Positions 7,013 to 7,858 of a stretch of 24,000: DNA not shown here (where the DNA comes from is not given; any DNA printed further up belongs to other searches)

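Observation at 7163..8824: Triplicated uncharacterised 2-TM 'ERNP[YF]xYVP' module (one fused tandem pair plus one single-copy gene) inside the glycan island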

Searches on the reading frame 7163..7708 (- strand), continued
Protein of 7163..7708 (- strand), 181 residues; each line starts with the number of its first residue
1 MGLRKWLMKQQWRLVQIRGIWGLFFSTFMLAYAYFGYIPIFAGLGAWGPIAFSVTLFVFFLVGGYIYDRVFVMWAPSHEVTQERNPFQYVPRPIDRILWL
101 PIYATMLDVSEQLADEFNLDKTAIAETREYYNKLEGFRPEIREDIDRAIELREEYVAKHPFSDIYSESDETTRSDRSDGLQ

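Call 69: search_protein_families(library=pfam, alignment_id=A8, max_evalue=0.00001)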
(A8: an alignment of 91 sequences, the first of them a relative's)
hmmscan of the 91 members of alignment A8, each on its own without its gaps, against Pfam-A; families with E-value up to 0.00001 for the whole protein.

A. member 1, L003:7902-8366:+ (154 aa): 0 families

B. families by the number of members that match (of 91 scanned): 61 families (the first 25 are shown)
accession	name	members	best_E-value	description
PF03721.20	UDPG_MGDP_dh_N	5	6.9e-49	UDP-glucose/GDP-mannose dehydrogenase family, NAD binding domain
PF03720.21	UDPG_MGDP_dh_C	5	9.8e-28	UDP-glucose/GDP-mannose dehydrogenase family, UDP binding domain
PF00984.24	UDPG_MGDP_dh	5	6.7e-27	UDP-glucose/GDP-mannose dehydrogenase family, central domain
PF00685.33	Sulfotransfer_1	5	9.7e-15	Sulfotransferase domain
PF02350.25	Epimerase_2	4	9.6e-100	UDP-N-acetylglucosamine 2-epimerase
PF04464.20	Glyphos_transf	4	2.1e-53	CDP-Glycerol:Poly(glycerophosphate) glycerophosphotransferase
PF13469.12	Sulfotransfer_3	4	6.1e-36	Sulfotransferase family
PF00534.26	Glycos_transf_1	4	1.3e-28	Glycosyl transferases group 1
PF00483.29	NTP_transferase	4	4.5e-07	Nucleotidyl transferase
PF01026.27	TatD_DNase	3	9.5e-57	TatD related DNase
PF00535.33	Glycos_transf_2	3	1.3e-29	Glycosyl transferase family 2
PF13692.12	Glyco_trans_1_4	3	3e-19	Glycosyl transferases group 1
PF13302.13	Acetyltransf_3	3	1.4e-18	Acetyltransferase (GNAT) domain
PF01966.28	HD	3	1.4e-12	HD domain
PF00583.31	Acetyltransf_1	3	5.5e-11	Acetyltransferase (GNAT) family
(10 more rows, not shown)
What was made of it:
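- A census of genes within two positions of the pair (91 proteins) is dominated by UDP-sugar dehydrogenases, sulfotransferases, UDP-GlcNAc 2-epimerase, Glyphos_transf, GT1/GT2, nucleotidyltransferases, NeuB, Polysacc_synt_2 and PIG-L (call 69).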

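Call 76: fold_search(model_id=the predicted structure, library=viral)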
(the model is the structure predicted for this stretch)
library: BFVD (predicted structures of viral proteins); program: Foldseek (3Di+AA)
matches with E <= 10: 8; with E <= 0.001: 0
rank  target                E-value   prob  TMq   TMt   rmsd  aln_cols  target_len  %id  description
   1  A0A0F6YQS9            3.5e+00  0.06  0.20  0.23  15.3       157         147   15  (no name in the UniProt tables at hand)
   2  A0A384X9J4            3.8e+00  0.20  0.18  0.44  16.0        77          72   22  (no name in the UniProt tables at hand)
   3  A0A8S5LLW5            7.1e+00  0.06  0.11  0.24   8.5        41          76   20  PucR C-terminal helix-turn-helix domain [Siphoviridae sp. ctvok7]
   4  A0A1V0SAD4            7.5e+00  0.08  0.21  0.33   6.4        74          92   16  Uncharacterized protein [Catovirus CTV1]
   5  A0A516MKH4            8.5e+00  0.03  0.21  0.09  21.5       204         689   14  (no name in the UniProt tables at hand)
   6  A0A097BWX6            9.0e+00  0.06  0.18  0.20  11.4        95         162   17  Transmembrane region domain-containing protein [Shigella phage pSs-1]
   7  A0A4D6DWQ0            9.5e+00  0.04  0.15  0.26   9.7        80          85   25  Uncharacterized protein [Edwardsiella phage pEt-SU]
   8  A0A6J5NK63            9.5e+00  0.03  0.22  0.17  23.3       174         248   12  Uncharacterized protein [uncultured Caudovirales phage]
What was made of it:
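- On Any solved structure (PDB) or viral predicted structure (BFVD): Foldseek against BFVD gave a best E of 3.5 (call 76).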

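Call 78: search_protein_families(library=phrogs, proteins=[L035:994-4203:+, L035:171-1007:+, L035:4248-4799:+, L035:5281-5964:+, L035:10496-11434:+, L035:11852-12946:+, L035:13853-15298:+, L035:6799-8004:+, L035:8001-8465:+, L035:11431-11802:+], max_evalue=0.001)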
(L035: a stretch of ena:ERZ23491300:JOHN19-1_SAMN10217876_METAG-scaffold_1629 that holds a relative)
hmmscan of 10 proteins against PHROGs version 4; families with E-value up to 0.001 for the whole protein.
L035:994-4203:+ (1069 aa): 2 families
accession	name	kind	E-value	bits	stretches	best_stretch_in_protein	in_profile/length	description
phrog_2488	-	DNA, RNA and nucleotide metabolism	1.2e-29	104.5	1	388-1029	10-564/579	DNA helicase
phrog_16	-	DNA, RNA and nucleotide metabolism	3.4e-07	29.9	1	401-465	277-335/986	DNA helicase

L035:171-1007:+ (278 aa): 0 families

L035:4248-4799:+ (183 aa): 0 families

L035:5281-5964:+ (227 aa): 2 families
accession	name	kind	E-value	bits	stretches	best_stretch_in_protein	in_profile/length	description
phrog_1706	-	DNA, RNA and nucleotide metabolism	3.8e-30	106.4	1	13-220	23-243/293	CRISPR/Cas system associated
phrog_1990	-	DNA, RNA and nucleotide metabolism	9.4e-12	45.9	1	127-220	152-236/290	Cas4-domain exonuclease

L035:10496-11434:+ (312 aa): 0 families

L035:11852-12946:+ (364 aa): 1 family
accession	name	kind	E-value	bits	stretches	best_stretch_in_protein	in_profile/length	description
phrog_8156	-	other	3.5e-06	27.5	1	91-149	52-109/244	methyltransferase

L035:13853-15298:+ (481 aa): 0 families

L035:6799-8004:+ (401 aa): 0 families

L035:8001-8465:+ (154 aa): 0 families

L035:11431-11802:+ (123 aa): 0 families
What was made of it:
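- Tried and rejected: The virus link of L035 remains only a suggestion (call 78).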

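Call 79: search_protein_families(library=padloc, proteins=[window:7163-7708:-, P0331, P0307], max_evalue=1)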
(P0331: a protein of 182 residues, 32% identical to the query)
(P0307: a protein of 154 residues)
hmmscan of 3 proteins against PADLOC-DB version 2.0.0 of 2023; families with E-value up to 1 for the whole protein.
window:7163-7708:- (181 aa): 0 families

P0331 (182 aa): 0 families

P0307 (154 aa): 0 families

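Call 83: find_encoding_contigs(protein=P0332, flank=6000, max_places=1)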
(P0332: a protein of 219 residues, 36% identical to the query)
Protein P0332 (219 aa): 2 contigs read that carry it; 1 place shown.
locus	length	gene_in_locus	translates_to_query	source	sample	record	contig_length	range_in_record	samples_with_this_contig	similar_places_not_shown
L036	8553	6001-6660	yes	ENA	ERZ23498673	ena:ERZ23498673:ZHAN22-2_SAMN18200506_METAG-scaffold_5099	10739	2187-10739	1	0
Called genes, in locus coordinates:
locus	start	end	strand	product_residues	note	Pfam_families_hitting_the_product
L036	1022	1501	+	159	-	-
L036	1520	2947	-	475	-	PF01979:Amidohydro_1, PF07969:Amidohydro_3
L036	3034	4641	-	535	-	-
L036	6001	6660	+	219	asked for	-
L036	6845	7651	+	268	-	PF00483:NTP_transferase, PF12804:NTP_transf_3 (weak)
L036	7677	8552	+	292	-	?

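Call 84: find_encoding_contigs(protein=P0333, flank=6000, max_places=1)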
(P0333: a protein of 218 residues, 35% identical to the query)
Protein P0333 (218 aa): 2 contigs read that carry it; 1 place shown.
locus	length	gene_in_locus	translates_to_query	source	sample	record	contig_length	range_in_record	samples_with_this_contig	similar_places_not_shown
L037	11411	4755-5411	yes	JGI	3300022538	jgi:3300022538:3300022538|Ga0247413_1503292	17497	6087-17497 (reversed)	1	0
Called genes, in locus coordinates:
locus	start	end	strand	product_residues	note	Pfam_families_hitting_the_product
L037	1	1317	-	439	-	?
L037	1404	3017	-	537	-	-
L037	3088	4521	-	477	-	PF07992:Pyr_redox_2, PF13434:Lys_Orn_oxgnase (faint), PF13738:Pyr_redox_3, PF00070:Pyr_redox, PF02852:Pyr_redox_dim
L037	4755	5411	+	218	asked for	-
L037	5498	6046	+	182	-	PF28549:NDPSase_N, PF00293:NUDIX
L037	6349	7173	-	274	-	PF00852:Glyco_transf_10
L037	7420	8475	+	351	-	PF01370:Epimerase, PF02719:Polysacc_synt_2, PF04321:RmlD_sub_bind (weak), PF16363:GDP_Man_Dehyd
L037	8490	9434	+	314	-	PF04321:RmlD_sub_bind, PF01370:Epimerase, PF16363:GDP_Man_Dehyd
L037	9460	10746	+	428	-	PF00266:Aminotran_5 (faint), PF01041:DegT_DnrJ_EryC1, PF01212:Beta_elim_lyase (weak)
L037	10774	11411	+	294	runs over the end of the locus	PF01531:Glyco_transf_11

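Call 85: find_encoding_contigs(protein=P0229, flank=6000, max_places=1)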
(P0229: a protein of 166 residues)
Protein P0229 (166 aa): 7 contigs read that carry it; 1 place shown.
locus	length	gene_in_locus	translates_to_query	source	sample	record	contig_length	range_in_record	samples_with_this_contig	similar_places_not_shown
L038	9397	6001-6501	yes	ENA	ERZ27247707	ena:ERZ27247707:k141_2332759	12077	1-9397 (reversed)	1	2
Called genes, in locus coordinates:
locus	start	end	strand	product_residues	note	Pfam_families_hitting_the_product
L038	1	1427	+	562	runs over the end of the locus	PF00482:T2SSF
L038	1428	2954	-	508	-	PF13360:PQQ_2, PF13570:Beta-prop_ACSF4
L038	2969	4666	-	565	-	PF22666:Glyco_hydro_2_N2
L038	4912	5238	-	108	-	PF18446:DUF5611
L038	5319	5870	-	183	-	-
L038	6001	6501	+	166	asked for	-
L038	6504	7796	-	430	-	PF00215:OMPdecase, PF03060:NMO (weak), PF00977:His_biosynth (weak), PF05690:ThiG (weak), PF03737:RraA-like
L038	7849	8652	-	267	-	PF00154:RecA_N (weak), PF03796:DnaB_C (faint), PF06745:ATPase, PF08423:Rad51, PF13481:AAA_25, PF05707:Zot (weak)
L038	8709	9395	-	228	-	?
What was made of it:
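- One distant relative (L038) has no glycan gene nearby (call 85). L038 has no glycan genes (call 85).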

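Call 90: search_protein_families(library=ncbifam, proteins=[L036:7677-8552:+], max_evalue=0.00001)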
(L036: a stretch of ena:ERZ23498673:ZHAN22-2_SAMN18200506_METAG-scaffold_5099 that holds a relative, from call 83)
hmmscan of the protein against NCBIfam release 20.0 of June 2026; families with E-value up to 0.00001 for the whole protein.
L036:7677-8552:+ (292 aa): 26 families (the best 25 are shown)
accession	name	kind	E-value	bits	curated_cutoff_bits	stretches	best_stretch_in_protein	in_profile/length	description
TIGR02622.1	CDP_4_6_dhtase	equivalog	2.1e-51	175.1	278.45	1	7-270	2-278/352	CDP-glucose 4,6-dehydratase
TIGR04180.1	EDH_00030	hypoth_equivalog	2.6e-43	148.2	475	1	12-273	1-259/297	NAD-dependent 4,6-dehydratase LegB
TIGR01181.1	dTDP_gluc_dehyt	equivalog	8.1e-42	143.4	365.1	1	12-273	2-264/321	dTDP-glucose 4,6-dehydratase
TIGR01179.1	galE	equivalog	1.1e-27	96.7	262.3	1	11-187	1-178/332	UDP-glucose 4-epimerase GalE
NF007582.0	PRK10217.1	equivalog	5.5e-23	81.6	698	1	10-271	2-271/355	dTDP-glucose 4,6-dehydratase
NF042423.1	oxyalk_red_Shew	equivalog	2.6e-21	76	580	1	10-276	9-263/331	2-alkyl-3-oxoalkanoate reductase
NF007490.0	PRK10084.1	subfamily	1.4e-19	70.3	649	1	143-272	155-279/361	dTDP-glucose 4,6-dehydratase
NF007956.0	PRK10675.1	subfamily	2.1e-17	63.3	394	1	11-163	2-157/338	UDP-glucose 4-epimerase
TIGR03466.1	HpnA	hypoth_equivalog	4.3e-16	58.7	367.65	1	11-191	2-176/327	hopanoid-associated sugar epimerase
NF042422.1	oxyalk_red_OleD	equivalog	3.5e-15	56.2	580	1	11-277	2-257/329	2-alkyl-3-oxoalkanoate reductase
NF011728.1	PRK15181.1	equivalog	5.1e-15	55.3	760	1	10-236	16-249/348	Vi polysaccharide biosynthesis UDP-N-acetylglucosaminuronic acid C-4 epimerase TviC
TIGR01472.1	gmd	equivalog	2.1e-14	53.5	415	1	12-178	3-178/342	GDP-mannose 4,6-dehydratase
TIGR02197.1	heptose_epim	equivalog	2.9e-14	53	274.6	1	12-274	1-264/316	ADP-glyceromanno-heptose 6-epimerase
NF043036.1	ErythonDh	equivalog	5.2e-14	52.2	325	1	11-170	2-164/321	D-erythronate dehydrogenase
TIGR03589.1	PseB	equivalog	4.4e-13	48.9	407.75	1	8-135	3-129/324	UDP-N-acetylglucosamine 4,6-dehydratase (inverting)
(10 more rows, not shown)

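Call 97: search_solved_structures(query=L021:4569-6050:+, max_evalue=1)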
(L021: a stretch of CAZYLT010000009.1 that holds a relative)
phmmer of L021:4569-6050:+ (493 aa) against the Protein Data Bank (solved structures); distinct sequences matched with E-value up to 1: 0.

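Call 98: search_solved_structures(query=L027:12884-14230:-, max_evalue=1)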
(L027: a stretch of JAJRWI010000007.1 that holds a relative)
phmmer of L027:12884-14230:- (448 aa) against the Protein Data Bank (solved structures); distinct sequences matched with E-value up to 1: 83 (the best 60 are shown).
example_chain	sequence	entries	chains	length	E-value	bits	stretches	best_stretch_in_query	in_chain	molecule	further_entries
8tth_A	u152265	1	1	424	7e-31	111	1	46-422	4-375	Quinolone resistance protein NorA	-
8tte_A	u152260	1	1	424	8.6e-31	110.7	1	46-422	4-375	Quinolone resistance protein NorA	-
7lo7_Z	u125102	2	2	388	1.5e-30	109.9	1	46-421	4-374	Quinolone resistance protein NorA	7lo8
8ttf_A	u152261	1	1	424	1.8e-30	109.6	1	46-422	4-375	Quinolone resistance protein NorA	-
8ttg_A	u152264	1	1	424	2.2e-30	109.3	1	46-422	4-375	Quinolone resistance protein NorA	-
28vj_B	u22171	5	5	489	5.8e-30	107.9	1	46-420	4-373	Quinolone resistance protein NorA,Soluble cytochrome b562 | NorA-BRIL(3A) fusion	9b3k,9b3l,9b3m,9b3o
9pv0_Z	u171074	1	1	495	6e-30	107.9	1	46-420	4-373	Quinolone resistance protein NorA, Soluble cytochrome b562 chimera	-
3wdo_A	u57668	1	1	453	9.4e-18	67.7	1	46-243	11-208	MFS Transporter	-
8t69_A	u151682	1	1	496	1.5e-16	63.8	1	80-394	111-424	Synaptic vesicular amine transporter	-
8ucj_A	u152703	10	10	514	1.5e-16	63.7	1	80-394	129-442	Synaptic vesicular amine transporter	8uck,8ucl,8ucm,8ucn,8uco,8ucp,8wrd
8t6a_A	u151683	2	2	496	1.6e-16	63.7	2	80-393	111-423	Synaptic vesicular amine transporter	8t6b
8jsw_A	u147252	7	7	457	1.6e-16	63.6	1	80-395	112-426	Synaptic vesicular amine transporter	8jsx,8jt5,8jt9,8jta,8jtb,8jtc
8wll_A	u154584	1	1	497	2.5e-16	63.1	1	80-395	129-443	Synaptic vesicular amine transporter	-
8x3k_A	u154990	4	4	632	2.8e-16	62.9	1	80-395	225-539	Soluble cytochrome b562,Synaptic vesicular amine transporter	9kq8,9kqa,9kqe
8xoa_A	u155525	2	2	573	2.9e-16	62.8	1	80-395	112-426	Synaptic vesicular amine transporter,Synaptic vesicular amine transporter,transporterA | Synaptic vesicular amine transporter,transporter B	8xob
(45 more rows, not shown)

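Call 99: search_dna_similar(query=P0307, collection=phages, mode=protein, max_evalue=0.01)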
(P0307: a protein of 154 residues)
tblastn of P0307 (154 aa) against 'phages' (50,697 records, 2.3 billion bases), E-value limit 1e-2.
No match.
